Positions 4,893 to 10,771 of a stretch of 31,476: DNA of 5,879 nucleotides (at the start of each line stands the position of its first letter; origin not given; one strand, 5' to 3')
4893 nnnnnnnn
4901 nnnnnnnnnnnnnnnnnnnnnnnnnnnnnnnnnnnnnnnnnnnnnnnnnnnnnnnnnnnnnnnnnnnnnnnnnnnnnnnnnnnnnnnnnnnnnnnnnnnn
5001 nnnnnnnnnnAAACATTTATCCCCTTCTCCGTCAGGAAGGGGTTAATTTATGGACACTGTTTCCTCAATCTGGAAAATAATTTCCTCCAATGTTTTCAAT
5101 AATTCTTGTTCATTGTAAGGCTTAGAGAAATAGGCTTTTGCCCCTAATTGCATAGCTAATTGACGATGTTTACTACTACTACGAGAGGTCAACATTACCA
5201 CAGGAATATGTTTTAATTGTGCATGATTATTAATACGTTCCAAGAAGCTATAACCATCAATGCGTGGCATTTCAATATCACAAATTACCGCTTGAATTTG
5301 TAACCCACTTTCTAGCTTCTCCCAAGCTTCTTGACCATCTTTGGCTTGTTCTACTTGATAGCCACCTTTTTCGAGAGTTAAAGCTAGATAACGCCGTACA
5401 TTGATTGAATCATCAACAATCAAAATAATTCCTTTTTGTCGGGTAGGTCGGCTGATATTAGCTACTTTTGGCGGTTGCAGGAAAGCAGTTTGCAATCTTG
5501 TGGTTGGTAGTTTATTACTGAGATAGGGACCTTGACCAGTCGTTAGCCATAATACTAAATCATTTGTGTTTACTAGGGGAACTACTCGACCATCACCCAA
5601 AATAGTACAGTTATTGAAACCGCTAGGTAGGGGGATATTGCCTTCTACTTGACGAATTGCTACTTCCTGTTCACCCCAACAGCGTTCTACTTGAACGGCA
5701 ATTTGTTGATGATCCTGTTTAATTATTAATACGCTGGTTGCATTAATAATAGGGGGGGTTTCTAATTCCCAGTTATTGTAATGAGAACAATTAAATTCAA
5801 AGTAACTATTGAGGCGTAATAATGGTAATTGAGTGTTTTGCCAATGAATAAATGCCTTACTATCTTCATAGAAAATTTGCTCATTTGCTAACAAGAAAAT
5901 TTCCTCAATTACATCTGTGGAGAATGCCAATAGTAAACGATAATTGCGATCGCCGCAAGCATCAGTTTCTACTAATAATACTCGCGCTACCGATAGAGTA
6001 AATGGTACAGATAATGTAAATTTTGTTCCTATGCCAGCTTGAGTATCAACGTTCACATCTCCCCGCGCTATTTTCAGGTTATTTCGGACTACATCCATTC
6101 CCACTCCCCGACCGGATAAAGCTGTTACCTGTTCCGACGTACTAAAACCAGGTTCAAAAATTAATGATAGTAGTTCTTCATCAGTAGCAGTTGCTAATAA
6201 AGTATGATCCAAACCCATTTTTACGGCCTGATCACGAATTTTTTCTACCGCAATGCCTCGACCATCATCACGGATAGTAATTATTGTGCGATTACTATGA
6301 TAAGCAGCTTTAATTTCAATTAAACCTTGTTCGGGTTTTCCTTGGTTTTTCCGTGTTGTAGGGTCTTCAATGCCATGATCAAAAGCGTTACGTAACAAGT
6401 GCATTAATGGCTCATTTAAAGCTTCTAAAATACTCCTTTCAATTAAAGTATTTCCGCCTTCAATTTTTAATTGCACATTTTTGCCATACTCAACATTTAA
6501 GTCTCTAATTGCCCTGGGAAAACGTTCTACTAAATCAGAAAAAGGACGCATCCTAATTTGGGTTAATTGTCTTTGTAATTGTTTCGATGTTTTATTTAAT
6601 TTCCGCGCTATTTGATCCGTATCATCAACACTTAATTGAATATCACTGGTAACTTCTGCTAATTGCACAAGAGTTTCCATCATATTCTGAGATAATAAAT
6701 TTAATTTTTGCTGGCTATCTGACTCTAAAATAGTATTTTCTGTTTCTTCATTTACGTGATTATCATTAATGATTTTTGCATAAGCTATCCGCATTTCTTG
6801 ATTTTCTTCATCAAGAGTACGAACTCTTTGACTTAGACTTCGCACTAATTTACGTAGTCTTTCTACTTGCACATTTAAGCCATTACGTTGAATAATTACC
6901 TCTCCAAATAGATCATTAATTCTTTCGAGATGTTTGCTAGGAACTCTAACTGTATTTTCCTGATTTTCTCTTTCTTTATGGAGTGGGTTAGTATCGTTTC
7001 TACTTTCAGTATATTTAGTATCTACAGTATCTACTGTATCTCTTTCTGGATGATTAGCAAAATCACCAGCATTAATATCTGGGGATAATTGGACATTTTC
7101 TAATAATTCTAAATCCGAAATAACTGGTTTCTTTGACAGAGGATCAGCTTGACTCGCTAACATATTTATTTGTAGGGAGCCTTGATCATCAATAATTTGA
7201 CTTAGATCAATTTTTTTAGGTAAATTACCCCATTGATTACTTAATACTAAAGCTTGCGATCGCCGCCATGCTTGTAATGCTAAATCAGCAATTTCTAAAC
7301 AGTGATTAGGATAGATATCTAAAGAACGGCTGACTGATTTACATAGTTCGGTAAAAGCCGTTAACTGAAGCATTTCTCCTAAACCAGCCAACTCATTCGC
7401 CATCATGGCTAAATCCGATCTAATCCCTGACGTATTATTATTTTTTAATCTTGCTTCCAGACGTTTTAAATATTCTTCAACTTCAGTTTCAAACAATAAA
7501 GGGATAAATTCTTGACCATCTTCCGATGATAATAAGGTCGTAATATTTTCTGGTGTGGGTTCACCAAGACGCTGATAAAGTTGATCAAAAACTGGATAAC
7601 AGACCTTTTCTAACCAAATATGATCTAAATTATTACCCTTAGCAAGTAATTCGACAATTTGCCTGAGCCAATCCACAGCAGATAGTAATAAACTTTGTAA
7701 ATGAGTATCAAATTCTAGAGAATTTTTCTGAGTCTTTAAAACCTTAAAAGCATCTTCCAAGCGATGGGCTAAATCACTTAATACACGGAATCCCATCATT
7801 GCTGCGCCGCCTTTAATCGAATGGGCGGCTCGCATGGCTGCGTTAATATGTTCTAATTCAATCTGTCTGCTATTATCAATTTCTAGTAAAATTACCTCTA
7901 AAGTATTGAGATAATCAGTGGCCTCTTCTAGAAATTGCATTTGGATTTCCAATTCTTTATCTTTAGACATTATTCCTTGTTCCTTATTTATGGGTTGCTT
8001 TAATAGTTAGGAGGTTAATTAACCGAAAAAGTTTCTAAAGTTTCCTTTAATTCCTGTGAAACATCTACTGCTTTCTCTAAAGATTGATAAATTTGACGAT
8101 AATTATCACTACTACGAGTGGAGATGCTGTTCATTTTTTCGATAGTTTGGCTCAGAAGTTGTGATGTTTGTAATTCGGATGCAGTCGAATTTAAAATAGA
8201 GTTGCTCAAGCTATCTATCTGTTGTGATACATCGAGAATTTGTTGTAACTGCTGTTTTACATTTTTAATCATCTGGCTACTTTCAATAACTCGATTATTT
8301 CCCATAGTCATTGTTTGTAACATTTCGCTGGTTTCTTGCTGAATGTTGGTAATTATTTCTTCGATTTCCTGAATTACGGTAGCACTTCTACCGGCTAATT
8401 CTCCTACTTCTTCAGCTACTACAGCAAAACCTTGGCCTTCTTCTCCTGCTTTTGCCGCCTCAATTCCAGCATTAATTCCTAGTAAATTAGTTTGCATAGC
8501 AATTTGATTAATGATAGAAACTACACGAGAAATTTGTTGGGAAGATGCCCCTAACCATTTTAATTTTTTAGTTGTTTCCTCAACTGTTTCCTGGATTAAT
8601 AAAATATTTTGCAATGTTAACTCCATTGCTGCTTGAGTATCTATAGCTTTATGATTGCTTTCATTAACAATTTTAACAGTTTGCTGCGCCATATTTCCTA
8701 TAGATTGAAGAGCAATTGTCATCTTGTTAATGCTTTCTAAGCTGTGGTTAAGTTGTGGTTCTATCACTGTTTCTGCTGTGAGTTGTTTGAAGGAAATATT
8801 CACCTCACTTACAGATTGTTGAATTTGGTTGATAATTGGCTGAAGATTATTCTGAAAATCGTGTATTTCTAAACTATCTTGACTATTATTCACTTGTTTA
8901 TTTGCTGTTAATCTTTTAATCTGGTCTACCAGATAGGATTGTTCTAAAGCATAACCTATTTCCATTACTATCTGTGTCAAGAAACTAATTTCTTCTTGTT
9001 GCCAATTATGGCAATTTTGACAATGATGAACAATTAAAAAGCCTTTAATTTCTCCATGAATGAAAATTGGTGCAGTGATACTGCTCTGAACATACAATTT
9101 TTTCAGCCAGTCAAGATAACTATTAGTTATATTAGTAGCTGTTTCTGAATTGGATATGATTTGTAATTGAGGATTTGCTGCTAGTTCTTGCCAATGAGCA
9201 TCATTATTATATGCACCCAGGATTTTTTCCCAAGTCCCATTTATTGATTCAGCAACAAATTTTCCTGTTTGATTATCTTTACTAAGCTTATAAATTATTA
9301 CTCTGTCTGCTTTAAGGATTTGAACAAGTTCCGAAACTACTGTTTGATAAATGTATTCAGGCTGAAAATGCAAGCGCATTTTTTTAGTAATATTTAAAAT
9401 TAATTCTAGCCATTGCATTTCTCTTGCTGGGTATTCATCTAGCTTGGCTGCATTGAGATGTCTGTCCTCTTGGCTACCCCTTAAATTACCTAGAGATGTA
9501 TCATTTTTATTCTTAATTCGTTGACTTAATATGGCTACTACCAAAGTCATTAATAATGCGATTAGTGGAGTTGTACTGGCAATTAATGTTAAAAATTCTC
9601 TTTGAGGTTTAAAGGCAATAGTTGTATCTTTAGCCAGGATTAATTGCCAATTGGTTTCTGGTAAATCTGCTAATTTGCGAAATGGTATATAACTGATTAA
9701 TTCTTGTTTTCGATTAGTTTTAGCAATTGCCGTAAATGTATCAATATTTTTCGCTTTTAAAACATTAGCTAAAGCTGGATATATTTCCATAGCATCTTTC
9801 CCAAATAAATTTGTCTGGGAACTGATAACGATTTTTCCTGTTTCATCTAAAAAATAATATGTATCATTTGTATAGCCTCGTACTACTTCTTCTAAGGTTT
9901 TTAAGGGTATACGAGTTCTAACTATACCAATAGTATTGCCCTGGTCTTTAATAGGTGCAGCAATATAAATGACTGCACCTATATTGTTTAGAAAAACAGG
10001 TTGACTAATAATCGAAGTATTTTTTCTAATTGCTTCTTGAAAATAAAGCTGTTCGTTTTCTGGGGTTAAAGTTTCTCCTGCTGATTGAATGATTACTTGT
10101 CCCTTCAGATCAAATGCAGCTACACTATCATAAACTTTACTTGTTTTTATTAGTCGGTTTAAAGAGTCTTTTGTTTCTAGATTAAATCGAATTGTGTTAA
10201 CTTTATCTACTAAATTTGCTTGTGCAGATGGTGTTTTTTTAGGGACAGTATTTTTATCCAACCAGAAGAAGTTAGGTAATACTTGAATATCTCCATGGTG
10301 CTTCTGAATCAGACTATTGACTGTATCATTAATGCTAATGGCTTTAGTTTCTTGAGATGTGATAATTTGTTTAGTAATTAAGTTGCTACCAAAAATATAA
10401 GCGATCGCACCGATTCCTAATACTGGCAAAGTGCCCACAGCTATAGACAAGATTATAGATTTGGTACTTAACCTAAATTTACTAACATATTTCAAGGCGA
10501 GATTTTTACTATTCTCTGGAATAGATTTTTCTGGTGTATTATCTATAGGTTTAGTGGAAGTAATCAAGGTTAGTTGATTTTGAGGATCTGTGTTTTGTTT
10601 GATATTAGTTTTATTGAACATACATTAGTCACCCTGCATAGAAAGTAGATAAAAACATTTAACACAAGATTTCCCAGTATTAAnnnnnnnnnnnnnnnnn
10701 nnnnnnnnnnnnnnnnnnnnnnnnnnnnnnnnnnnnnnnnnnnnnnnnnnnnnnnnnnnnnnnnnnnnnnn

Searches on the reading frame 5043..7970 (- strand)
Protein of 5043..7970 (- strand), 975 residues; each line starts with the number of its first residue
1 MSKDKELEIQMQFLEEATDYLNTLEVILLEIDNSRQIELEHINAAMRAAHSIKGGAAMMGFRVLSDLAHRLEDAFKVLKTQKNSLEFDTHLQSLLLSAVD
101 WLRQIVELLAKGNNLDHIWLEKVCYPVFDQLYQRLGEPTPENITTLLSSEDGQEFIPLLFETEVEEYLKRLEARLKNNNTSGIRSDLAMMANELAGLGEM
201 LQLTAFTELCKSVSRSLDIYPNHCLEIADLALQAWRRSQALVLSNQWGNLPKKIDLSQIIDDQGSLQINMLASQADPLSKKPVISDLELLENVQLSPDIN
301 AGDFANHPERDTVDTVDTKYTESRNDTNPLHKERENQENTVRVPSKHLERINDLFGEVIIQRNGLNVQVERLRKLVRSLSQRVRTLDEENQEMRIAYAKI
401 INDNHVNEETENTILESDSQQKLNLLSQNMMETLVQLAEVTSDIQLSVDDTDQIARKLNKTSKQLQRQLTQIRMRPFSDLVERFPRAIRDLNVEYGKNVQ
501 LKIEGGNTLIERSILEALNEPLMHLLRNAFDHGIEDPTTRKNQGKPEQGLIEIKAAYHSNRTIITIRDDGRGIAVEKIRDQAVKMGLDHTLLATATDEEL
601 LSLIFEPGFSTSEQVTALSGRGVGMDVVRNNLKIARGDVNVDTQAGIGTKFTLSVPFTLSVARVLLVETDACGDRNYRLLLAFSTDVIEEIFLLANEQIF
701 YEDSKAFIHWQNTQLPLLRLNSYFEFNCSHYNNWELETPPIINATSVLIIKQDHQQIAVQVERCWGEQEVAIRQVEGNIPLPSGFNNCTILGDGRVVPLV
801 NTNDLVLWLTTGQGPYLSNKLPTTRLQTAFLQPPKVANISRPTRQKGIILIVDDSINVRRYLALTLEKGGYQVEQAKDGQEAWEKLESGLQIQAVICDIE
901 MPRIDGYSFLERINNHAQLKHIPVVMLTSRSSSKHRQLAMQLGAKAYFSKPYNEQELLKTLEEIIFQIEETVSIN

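Call 91: search_protein_families(library=pfam, proteins=[window:5043-7970:-], max_evalue=0.00001)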
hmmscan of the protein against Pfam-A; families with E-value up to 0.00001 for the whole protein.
window:5043-7970:- (975 aa): 4 families
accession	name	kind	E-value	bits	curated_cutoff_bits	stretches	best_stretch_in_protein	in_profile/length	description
PF00072.30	Response_reg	-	4.8e-27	94.8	30.2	1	849-961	1-110/111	Response regulator receiver domain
PF02518.31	HATPase_c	-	1.5e-16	61.3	26.4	1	520-658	4-110/111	Histidine kinase-, DNA gyrase B-, and HSP90-like ATPase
PF01627.28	Hpt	-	6.3e-16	58.8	24.6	1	12-88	5-67/84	Hpt domain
PF01584.24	CheW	-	3.1e-12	46.7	23.5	1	681-806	12-134/138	CheW-like domain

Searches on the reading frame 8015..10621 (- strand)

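Call 91: search_protein_families(library=pfam, proteins=[window:8015-10621:-], max_evalue=0.00001)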
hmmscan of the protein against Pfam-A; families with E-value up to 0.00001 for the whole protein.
window:8015-10621:- (868 aa): 2 families
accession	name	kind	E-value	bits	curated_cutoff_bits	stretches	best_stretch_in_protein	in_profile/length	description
PF00015.26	MCPsignal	-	1.2e-34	120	34.6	1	677-833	15-171/172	Methyl-accepting chemotaxis protein (MCP) signalling domain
PF01590.32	GAF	-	5.3e-17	63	22.4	1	423-559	4-133/133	GAF domain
